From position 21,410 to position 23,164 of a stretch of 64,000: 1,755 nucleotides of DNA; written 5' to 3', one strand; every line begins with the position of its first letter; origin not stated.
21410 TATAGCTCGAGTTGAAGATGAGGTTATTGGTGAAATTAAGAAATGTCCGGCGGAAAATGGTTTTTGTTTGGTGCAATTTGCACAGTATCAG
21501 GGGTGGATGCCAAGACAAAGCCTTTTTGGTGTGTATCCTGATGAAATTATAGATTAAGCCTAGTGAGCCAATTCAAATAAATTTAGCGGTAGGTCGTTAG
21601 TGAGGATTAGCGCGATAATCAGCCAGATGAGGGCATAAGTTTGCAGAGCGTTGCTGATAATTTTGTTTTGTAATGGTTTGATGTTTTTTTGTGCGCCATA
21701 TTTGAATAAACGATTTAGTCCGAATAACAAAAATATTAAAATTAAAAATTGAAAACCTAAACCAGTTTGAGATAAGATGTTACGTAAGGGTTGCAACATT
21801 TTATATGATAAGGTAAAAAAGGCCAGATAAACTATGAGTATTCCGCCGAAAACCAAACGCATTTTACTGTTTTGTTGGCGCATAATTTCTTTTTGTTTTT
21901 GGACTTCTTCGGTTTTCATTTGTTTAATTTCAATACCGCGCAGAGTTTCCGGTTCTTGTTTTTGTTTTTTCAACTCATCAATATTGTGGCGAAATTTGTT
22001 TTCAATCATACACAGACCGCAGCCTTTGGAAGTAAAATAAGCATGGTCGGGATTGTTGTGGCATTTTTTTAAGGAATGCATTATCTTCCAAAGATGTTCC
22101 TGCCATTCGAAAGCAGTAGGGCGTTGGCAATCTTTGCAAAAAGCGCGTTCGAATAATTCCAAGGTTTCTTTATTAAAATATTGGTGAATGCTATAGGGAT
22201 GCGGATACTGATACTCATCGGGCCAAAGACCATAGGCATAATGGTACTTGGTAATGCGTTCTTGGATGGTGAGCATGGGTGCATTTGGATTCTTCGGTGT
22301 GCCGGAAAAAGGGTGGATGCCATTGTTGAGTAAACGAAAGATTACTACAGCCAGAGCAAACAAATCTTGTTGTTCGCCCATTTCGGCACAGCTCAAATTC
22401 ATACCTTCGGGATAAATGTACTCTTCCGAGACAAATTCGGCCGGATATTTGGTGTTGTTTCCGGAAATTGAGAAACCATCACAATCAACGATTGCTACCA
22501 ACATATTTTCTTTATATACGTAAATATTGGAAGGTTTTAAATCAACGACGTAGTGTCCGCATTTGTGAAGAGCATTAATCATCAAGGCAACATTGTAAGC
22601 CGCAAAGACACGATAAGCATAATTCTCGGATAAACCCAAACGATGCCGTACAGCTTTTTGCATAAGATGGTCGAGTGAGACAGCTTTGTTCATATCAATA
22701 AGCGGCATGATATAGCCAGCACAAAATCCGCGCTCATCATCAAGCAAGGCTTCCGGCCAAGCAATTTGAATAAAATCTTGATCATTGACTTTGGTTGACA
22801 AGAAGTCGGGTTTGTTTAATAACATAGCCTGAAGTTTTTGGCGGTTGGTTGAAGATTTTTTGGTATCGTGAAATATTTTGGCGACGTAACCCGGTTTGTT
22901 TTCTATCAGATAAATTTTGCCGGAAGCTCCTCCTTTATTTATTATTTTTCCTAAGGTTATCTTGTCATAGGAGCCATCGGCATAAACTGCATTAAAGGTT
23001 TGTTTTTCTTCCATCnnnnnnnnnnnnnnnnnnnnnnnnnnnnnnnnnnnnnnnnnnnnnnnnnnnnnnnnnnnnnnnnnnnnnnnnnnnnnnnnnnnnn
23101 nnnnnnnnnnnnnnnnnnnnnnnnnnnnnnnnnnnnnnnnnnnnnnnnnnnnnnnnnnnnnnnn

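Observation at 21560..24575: Tightly coupled lipoprotein / vWA (TerY/YegL-like) / PP2C / membrane-anchored Ser/Thr kinase operon: a TerY-P-type triad of unknown mechanism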

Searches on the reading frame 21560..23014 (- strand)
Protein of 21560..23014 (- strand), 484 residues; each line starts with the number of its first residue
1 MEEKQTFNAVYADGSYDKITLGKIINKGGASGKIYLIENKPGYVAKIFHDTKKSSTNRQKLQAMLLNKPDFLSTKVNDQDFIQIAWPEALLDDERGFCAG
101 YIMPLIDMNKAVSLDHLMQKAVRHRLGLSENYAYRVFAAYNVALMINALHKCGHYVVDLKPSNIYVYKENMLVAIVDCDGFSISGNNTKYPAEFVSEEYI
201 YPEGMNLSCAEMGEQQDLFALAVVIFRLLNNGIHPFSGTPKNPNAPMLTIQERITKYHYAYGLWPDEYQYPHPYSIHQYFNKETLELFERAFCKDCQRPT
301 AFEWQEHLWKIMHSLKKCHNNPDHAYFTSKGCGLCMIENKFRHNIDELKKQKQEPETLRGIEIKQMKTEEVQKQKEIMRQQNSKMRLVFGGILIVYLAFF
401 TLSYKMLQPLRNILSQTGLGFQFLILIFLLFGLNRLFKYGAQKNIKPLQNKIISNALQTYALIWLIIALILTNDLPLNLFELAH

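Call 3: search_protein_families(library=pfam, proteins=[window:21560-23014:-], max_evalue=0.01)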
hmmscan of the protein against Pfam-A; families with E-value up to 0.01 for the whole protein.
window:21560-23014:- (484 aa): 1 family
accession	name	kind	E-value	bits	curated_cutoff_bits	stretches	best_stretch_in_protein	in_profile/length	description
PF00069.31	Pkinase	-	9.2e-14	51.9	31.7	1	118-309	89-262/263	Protein kinase domain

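Call 4: search_protein_families(library=padloc, proteins=[window:21560-23014:-], max_evalue=0.01)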
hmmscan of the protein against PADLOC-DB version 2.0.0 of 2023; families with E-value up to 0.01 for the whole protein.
window:21560-23014:- (484 aa): 11 families
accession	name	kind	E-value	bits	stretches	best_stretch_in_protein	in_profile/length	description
PDLC04047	PD-T4-6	-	1.4e-07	28.9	1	136-240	114-216/327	-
PDLC04053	PD-T4-6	-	4.4e-06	24.4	1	122-240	100-215/311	-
PDLC04054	PD-T4-6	-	6.3e-06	23.8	1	119-242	99-219/347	-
PDLC04042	PD-T4-6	-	1.3e-05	23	1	118-241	96-217/292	-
PDLC03920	MkoA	-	2.2e-05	20.9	1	141-371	130-330/1112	-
PDLC04039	PD-T4-6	-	8.3e-05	19.8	1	141-239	122-218/458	-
PDLC02513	PglW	-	0.0002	16.7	1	145-247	583-680/1413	PglW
PDLC04043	PD-T4-6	-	0.00022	18.4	1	138-239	120-220/452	-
PDLC03921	MkoA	-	0.00049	15.9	0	141-194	595-647/1607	-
PDLC04041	PD-T4-6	-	0.00064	17.1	1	128-238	126-236/443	-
PDLC04780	PDC-M71A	-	0.0012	16.3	1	123-173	131-182/352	-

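Call 5: search_protein_families(library=ncbifam, proteins=[window:21560-23014:-], max_evalue=0.01)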
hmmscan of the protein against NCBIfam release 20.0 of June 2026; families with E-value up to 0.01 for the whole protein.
window:21560-23014:- (484 aa): 3 families
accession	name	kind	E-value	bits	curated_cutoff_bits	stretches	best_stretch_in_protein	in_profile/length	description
NF038150.1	lanthi_synth_IV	equivalog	3.3e-06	25.7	650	1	113-243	279-402/851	class IV lanthionine synthetase LanL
NF058632.1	SerThrKinPrkT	equivalog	3.6e-05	22.9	280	1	146-230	130-209/322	serine/threonine protein kinase PrkT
NF038151.1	lanthi_synth_III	equivalog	0.0055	15.1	575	1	140-229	343-423/833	class III lanthionine synthetase LanKC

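Call 35: search_solved_structures(query=window:21560-23014:-, max_evalue=0.01)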
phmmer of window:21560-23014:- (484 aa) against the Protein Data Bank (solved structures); distinct sequences matched with E-value up to 0.01: 25.
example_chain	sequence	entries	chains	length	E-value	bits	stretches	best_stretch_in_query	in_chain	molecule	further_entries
6g78_A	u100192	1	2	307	0.001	21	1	137-248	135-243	Ribosomal protein S6 kinase alpha-6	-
6g76_A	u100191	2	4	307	0.0039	19.1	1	137-248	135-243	Ribosomal protein S6 kinase alpha-6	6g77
6g4j_A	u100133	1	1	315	0.004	19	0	145-248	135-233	Probable serine/threonine-protein kinase YabT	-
1zws_A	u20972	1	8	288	0.0045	18.9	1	146-245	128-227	DAP-kinase related protein 1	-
3ubd_A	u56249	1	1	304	0.0046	18.8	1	137-247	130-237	Ribosomal protein S6 kinase alpha-3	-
4el9_A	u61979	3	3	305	0.0046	18.8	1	137-247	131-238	Ribosomal protein S6 kinase alpha-3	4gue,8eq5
2ycf_A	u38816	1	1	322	0.005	18.7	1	139-264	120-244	SERINE/THREONINE-PROTEIN KINASE CHK2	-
2xk9_A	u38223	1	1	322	0.0051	18.7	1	139-264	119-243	CHECKPOINT KINASE 2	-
2ycr_A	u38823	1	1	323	0.0051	18.7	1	139-264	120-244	SERINE/THREONINE-PROTEIN KINASE CHK2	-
2w0j_A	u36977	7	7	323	0.0051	18.7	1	139-264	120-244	SERINE/THREONINE-PROTEIN KINASE CHK2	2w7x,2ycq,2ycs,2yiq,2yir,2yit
7opo_A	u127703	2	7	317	0.0051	18.7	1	137-247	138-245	Ribosomal protein S6 kinase alpha-3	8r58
2cn5_A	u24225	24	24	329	0.0052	18.7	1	139-264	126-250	SERINE/THREONINE-PROTEIN KINASE CHK2 | CHECKPOINT KINASE 2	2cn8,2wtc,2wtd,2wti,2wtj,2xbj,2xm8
8xfy_A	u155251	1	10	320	0.0053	18.6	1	137-247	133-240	Ribosomal protein S6 kinase alpha-3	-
4nus_A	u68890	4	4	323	0.0054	18.6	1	137-247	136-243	Ribosomal protein S6 kinase alpha-3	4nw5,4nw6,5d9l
3g51_A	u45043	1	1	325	0.0055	18.6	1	137-247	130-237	Ribosomal protein S6 kinase alpha-3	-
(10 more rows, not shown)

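Call 62: search_protein_representatives(protein=window:21560-23014:-)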
Query: 484 residues. Proteins with E-value up to 0.001 (for the whole library): 6985; up to 1e-10: 5324; up to 1e-30: 662. The best 150 are listed.
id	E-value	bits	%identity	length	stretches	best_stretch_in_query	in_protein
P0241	4.5e-170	582.8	53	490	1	7-482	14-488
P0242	6.6e-136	470.1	61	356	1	7-356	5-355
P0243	1.1e-96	340.7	69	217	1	2-215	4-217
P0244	8.0e-92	324.8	47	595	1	6-350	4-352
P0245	1.9e-89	316.9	57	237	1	247-483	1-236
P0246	1.5e-84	300.8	42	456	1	12-355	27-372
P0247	9.9e-83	294.8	44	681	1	9-342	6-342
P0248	1.0e-81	291.4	59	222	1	266-483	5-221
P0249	3.0e-81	289.9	44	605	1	9-342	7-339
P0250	7.1e-81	288.6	40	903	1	14-401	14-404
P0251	1.1e-80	288.1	49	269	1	212-478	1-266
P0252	2.9e-80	286.6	43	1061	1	5-352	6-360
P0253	1.0e-79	284.8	44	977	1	13-341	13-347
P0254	1.8e-79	284.0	44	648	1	12-342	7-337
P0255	2.5e-79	283.5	44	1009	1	8-338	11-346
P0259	1.1e-76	274.8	44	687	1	15-341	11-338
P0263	1.2e-75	271.4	42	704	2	28-342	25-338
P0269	4.6e-75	269.5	44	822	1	21-345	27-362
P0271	2.1e-74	267.3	42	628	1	14-341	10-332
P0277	1.4e-73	264.6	44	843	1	17-341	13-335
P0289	8.6e-72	258.7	43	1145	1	22-339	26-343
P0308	1.7e-69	251.1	43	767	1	19-341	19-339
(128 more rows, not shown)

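Call 64: search_protein_families(library=pfam, proteins=[P0250, P0252, P0253, P0254, P0259, P0263, P0269, P0277, P0289, P0247], max_evalue=0.001)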
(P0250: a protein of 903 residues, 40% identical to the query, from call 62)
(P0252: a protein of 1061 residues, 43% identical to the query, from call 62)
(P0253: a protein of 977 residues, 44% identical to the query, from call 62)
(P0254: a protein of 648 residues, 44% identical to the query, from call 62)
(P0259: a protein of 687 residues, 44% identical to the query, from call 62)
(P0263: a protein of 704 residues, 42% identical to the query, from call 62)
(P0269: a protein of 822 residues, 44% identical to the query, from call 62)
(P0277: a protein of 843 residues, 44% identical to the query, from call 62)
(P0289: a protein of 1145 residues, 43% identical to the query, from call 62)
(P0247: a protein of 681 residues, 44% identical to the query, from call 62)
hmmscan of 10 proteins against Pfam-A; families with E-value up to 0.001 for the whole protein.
P0250 (903 aa): 6 families
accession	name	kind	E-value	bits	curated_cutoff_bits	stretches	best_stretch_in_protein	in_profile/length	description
PF12796.13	Ank_2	-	5.9e-10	40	27.3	1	417-499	5-85/90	Ankyrin repeats (3 copies)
PF08238.18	Sel1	-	2.7e-09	37.7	30.7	1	722-755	2-35/36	Sel1 repeat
PF13637.12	Ank_4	-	1.1e-08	35.5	22.7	1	417-462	5-50/50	Ankyrin repeats (many copies)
PF13857.12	Ank_5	-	3.8e-06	27.6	27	0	428-482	1-56/56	Ankyrin repeats (many copies)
PF00069.31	Pkinase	-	2.7e-05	24.2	31.7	1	146-241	111-199/263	Protein kinase domain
PF00023.36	Ank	-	6.3e-05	23.5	21.1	1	442-472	2-32/33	Ankyrin repeat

P0252 (1061 aa): 6 families
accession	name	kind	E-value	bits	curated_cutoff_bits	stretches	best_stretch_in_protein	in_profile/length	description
PF12796.13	Ank_2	-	1.6e-13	51.4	27.3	1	897-987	1-87/90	Ankyrin repeats (3 copies)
PF00023.36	Ank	-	1.2e-09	38.4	21.1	0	959-985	1-27/33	Ankyrin repeat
PF13637.12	Ank_4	-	1.8e-09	38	22.7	1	934-980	4-50/50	Ankyrin repeats (many copies)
PF00069.31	Pkinase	-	2.7e-09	37.3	31.7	1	141-312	105-260/263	Protein kinase domain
PF13606.12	Ank_3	-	2.8e-09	36.8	22.3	0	959-985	1-27/30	Ankyrin repeat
PF13857.12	Ank_5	-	2.7e-05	24.9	27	0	951-977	7-33/56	Ankyrin repeats (many copies)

P0253 (977 aa): 5 families
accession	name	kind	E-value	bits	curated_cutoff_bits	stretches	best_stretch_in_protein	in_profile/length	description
PF12796.13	Ank_2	-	9.5e-18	65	27.3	1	801-891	2-88/90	Ankyrin repeats (3 copies)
PF13606.12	Ank_3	-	5e-10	39.1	22.3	0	864-889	3-28/30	Ankyrin repeat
PF00023.36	Ank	-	9.9e-10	38.6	21.1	0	864-889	3-28/33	Ankyrin repeat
PF13637.12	Ank_4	-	1.4e-07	32.1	22.7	0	834-883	1-50/50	Ankyrin repeats (many copies)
PF13857.12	Ank_5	-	2.8e-07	31.2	27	0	856-888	9-41/56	Ankyrin repeats (many copies)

P0254 (648 aa): 1 family
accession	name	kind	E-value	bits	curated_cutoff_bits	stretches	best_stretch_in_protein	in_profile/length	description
PF00069.31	Pkinase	-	3.1e-08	33.8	31.7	1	132-303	103-260/263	Protein kinase domain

P0259 (687 aa): 1 family
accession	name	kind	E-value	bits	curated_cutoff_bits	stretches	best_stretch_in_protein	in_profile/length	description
PF00069.31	Pkinase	-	9.8e-10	38.7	31.7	1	107-296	83-254/263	Protein kinase domain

P0263 (704 aa): 1 family
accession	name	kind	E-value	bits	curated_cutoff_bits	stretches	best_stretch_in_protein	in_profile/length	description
PF08239.17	SH3_3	-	4.7e-06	27.1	27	1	456-509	3-48/54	Bacterial SH3 domain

P0269 (822 aa): 7 families
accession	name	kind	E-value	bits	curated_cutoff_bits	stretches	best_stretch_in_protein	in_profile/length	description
PF12796.13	Ank_2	-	3.1e-41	140.3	27.3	3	447-536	3-89/90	Ankyrin repeats (3 copies)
PF00023.36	Ank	-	1e-27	95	21.1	3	539-570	1-32/33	Ankyrin repeat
PF13637.12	Ank_4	-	9.3e-27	92.9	22.7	2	512-560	2-50/50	Ankyrin repeats (many copies)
PF13857.12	Ank_5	-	3.1e-25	88.4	27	3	526-578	1-54/56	Ankyrin repeats (many copies)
PF13606.12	Ank_3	-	8.6e-21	72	22.3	2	539-567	1-29/30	Ankyrin repeat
PF23745.1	ANK_LRRK2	-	1.6e-07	31.7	27.5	0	510-563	34-87/130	LRRK2 ANK repeat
PF00069.31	Pkinase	-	3.5e-05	23.8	31.7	1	147-246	106-198/263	Protein kinase domain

P0277 (843 aa): 0 families

P0289 (1145 aa): 7 families
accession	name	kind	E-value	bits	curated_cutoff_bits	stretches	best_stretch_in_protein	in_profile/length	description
PF12796.13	Ank_2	-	2.2e-23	83.1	27.3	2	760-842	1-79/90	Ankyrin repeats (3 copies)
PF00023.36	Ank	-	8.1e-21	73.4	21.1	1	788-820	1-32/33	Ankyrin repeat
PF13606.12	Ank_3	-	1.2e-15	56.2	22.3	0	757-783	3-29/30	Ankyrin repeat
PF13857.12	Ank_5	-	1.1e-13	51.6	27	0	1064-1096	1-34/56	Ankyrin repeats (many copies)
PF13637.12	Ank_4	-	1.1e-12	48.2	22.7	1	794-842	1-49/50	Ankyrin repeats (many copies)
PF00069.31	Pkinase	-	4.9e-07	29.8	31.7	1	140-235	104-194/263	Protein kinase domain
PF24521.3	Ank_KRIT1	-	0.0005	20.3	80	0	759-834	49-129/149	KRIT1 ankyrin-repeats domain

P0247 (681 aa): 1 family
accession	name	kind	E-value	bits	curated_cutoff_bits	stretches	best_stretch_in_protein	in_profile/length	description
PF00069.31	Pkinase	-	3.6e-05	23.7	31.7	1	118-262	88-221/263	Protein kinase domain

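Call 67: find_homologous_proteins(query=P0244, max_evalue=1e-20)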
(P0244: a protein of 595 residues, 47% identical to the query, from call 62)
Query P0244 (595 aa): 165 proteins with E <= 1e-20 among 8000 candidates; the best 120 are listed.
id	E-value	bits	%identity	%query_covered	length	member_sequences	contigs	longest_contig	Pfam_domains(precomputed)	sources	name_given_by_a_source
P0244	0.0e+0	1361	100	100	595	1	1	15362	PF00069.32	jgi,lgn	jgi:uncharacterized membrane protein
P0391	8.0e-290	980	71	100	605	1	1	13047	PF00069.32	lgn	-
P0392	3.9e-274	929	69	100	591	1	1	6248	PF00069.32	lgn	-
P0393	1.4e-212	725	80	68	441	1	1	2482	PF00069.32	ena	-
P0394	5.0e-194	664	53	100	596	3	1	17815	PF00069.32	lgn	-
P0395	6.3e-187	641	52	100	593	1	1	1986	PF00069.32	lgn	-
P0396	8.9e-174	597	52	99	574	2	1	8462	PF00069.32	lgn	-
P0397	5.3e-170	585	50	100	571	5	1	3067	-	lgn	-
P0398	6.0e-164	565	64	63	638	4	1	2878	PF00069.32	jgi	-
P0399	9.0e-156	538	49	99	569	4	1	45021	PF00069.32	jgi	jgi:uncharacterized membrane protein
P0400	2.2e-102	362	53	55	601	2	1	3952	-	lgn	-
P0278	8.8e-100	353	50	59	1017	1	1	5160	PF00069.32,PF13606.13,PF13857.13,PF12796.14,PF00023.37,PF13637.13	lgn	-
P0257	6.7e-97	343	49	57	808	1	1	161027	PF00069.32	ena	-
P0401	4.9e-95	337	48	57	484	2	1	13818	PF00069.32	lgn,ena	-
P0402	3.1e-94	335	48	59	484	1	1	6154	PF00069.32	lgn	-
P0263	8.5e-88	313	47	60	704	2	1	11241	PF08239.18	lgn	-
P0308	2.3e-87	312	44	71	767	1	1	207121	-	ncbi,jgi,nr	ncbi:MAG: hypothetical protein QOF14_5770 [Hyphomicrobiales bacterium]|jgi:hypothetical protein|nr:h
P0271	8.6e-86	307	42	67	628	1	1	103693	PF00069.32,PF08238.19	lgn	-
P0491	1.7e-83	299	50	53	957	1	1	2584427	PF00069.32,PF13606.13,PF13857.13,PF12796.14,PF00023.37,PF13637.13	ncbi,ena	-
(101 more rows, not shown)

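Call 68: find_encoding_contigs(protein=P0244, flank=6000, max_places=2)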
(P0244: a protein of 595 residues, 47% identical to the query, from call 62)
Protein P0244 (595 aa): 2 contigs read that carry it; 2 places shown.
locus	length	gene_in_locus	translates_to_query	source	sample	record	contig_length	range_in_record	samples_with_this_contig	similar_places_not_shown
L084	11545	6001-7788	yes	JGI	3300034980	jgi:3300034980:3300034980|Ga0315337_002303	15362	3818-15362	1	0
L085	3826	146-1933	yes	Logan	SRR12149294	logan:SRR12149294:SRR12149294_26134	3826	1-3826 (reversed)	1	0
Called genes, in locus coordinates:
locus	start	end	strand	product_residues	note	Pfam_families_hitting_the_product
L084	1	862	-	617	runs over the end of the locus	PF00990:GGDEF, PF00563:EAL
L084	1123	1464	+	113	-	-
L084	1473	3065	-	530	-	PF01019:G_glu_transpept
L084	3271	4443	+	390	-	PF23500:DUF7133, PF22807:TrAA12, PF07995:GSDH, PF22807:TrAA12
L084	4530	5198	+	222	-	PF00092:VWA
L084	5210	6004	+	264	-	PF13672:PP2C_2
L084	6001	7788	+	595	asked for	PF00069:Pkinase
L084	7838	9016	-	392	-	PF01321:Creatinase_N, PF00557:Peptidase_M24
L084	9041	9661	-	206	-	PF07687:M20_dimer, PF01546:Peptidase_M20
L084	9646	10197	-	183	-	PF01546:Peptidase_M20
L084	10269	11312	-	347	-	PF05721:PhyH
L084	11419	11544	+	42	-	?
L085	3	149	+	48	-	?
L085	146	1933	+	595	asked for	PF00069:Pkinase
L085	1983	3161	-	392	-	PF01321:Creatinase_N, PF00557:Peptidase_M24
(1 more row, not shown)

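Call 69: find_encoding_contigs(protein=P0399, flank=6000, max_places=2)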
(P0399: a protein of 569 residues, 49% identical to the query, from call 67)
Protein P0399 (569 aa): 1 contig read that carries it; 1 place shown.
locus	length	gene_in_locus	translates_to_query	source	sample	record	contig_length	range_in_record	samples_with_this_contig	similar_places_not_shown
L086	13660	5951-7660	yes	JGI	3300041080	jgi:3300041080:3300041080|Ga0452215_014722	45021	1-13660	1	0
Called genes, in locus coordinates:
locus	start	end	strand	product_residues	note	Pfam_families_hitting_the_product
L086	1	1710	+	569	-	?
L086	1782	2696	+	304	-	PF13191:AAA_16 (faint), PF00004:AAA, PF07724:AAA_2 (weak), PF07726:AAA_3 (faint), PF07728:AAA_5, PF13401:AAA_22 (faint)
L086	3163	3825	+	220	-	PF05762:VWA_CoxE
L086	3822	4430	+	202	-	PF01128:IspD, PF12804:NTP_transf_3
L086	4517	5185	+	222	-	PF00092:VWA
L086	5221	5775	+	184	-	PF13672:PP2C_2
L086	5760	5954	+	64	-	-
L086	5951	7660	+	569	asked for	PF00069:Pkinase (weak)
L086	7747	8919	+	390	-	PF01321:Creatinase_N, PF00557:Peptidase_M24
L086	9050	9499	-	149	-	PF00571:CBS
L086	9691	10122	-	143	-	PF00571:CBS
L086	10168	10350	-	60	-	-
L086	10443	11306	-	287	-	PF01266:DAO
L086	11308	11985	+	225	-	-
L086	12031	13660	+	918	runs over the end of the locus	PF10101:DUF2339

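Call 70: find_encoding_contigs(protein=P0394, flank=6000, max_places=2)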
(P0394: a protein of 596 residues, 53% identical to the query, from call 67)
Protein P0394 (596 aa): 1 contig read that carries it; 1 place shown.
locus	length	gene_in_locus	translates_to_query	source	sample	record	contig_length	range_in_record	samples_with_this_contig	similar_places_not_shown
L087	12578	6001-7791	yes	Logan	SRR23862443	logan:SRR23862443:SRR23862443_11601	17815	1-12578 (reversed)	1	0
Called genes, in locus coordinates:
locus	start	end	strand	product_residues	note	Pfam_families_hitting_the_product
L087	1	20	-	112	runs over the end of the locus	PF05656:DUF805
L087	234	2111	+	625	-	-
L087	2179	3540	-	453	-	-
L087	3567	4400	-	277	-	PF13406:SLT_2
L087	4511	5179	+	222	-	PF00092:VWA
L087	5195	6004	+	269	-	PF13672:PP2C_2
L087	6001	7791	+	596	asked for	PF00069:Pkinase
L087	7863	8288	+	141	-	PF03734:YkuD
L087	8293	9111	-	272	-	PF12706:Lactamase_B_2 (weak)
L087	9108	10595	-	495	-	PF02310:B12-binding, PF04055:Radical_SAM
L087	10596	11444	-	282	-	PF00106:adh_short, PF08659:KR, PF13561:adh_short_C2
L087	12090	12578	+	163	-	?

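Call 71: find_encoding_contigs(protein=P0491, flank=6000, max_places=1)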
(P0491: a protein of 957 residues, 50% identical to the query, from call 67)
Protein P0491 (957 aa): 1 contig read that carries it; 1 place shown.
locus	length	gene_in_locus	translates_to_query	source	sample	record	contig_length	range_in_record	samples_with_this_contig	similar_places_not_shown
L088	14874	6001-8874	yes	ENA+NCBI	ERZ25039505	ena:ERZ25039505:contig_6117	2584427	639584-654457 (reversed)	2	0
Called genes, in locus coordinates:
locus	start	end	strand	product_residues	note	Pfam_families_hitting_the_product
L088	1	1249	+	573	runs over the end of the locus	PF14344:DUF4397, PF18962:Por_Secre_tail (weak)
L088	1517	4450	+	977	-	PF00069:Pkinase (weak), PF13637:Ank_4 (faint), PF13857:Ank_5 (faint), PF00023:Ank (faint), PF12796:Ank_2 (weak)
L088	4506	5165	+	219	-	PF00092:VWA (faint)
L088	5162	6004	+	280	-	PF13672:PP2C_2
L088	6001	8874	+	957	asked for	PF00069:Pkinase, PF00023:Ank (faint), PF13606:Ank_3 (faint), PF13637:Ank_4 (faint), PF13857:Ank_5 (faint), PF12796:Ank_2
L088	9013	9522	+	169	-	PF05591:T6SS_VipA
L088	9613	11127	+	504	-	PF05943:VipB, PF18945:VipB_2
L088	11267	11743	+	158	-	PF05638:T6SS_HCP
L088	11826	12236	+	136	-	PF04965:GPW_gp25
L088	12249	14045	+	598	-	PF05947:T6SS_TssF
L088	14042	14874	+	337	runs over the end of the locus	PF06996:T6SS_TssG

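Call 72: find_encoding_contigs(protein=P0308, flank=6000, max_places=1)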
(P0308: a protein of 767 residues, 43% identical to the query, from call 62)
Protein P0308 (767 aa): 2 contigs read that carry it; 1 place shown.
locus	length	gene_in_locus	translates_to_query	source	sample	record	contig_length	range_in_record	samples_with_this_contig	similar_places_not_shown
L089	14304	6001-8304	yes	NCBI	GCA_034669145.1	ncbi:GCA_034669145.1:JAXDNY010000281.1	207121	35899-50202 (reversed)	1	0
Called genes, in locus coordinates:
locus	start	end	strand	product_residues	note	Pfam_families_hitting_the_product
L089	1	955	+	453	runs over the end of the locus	PF01510:Amidase_2, PF01471:PG_binding_1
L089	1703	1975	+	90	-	-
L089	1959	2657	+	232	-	PF00092:VWA, PF13519:VWA_2 (weak)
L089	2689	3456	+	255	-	PF13672:PP2C_2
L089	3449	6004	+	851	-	PF27178:sll0997_C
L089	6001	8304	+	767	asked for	-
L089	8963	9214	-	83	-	-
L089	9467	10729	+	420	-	PF18144:SMODS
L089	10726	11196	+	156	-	PF26395:E2-CBASS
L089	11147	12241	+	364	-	PF01734:Patatin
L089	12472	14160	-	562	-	PF00239:Resolvase, PF07508:Recombinase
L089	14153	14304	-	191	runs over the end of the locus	PF11149:DUF2924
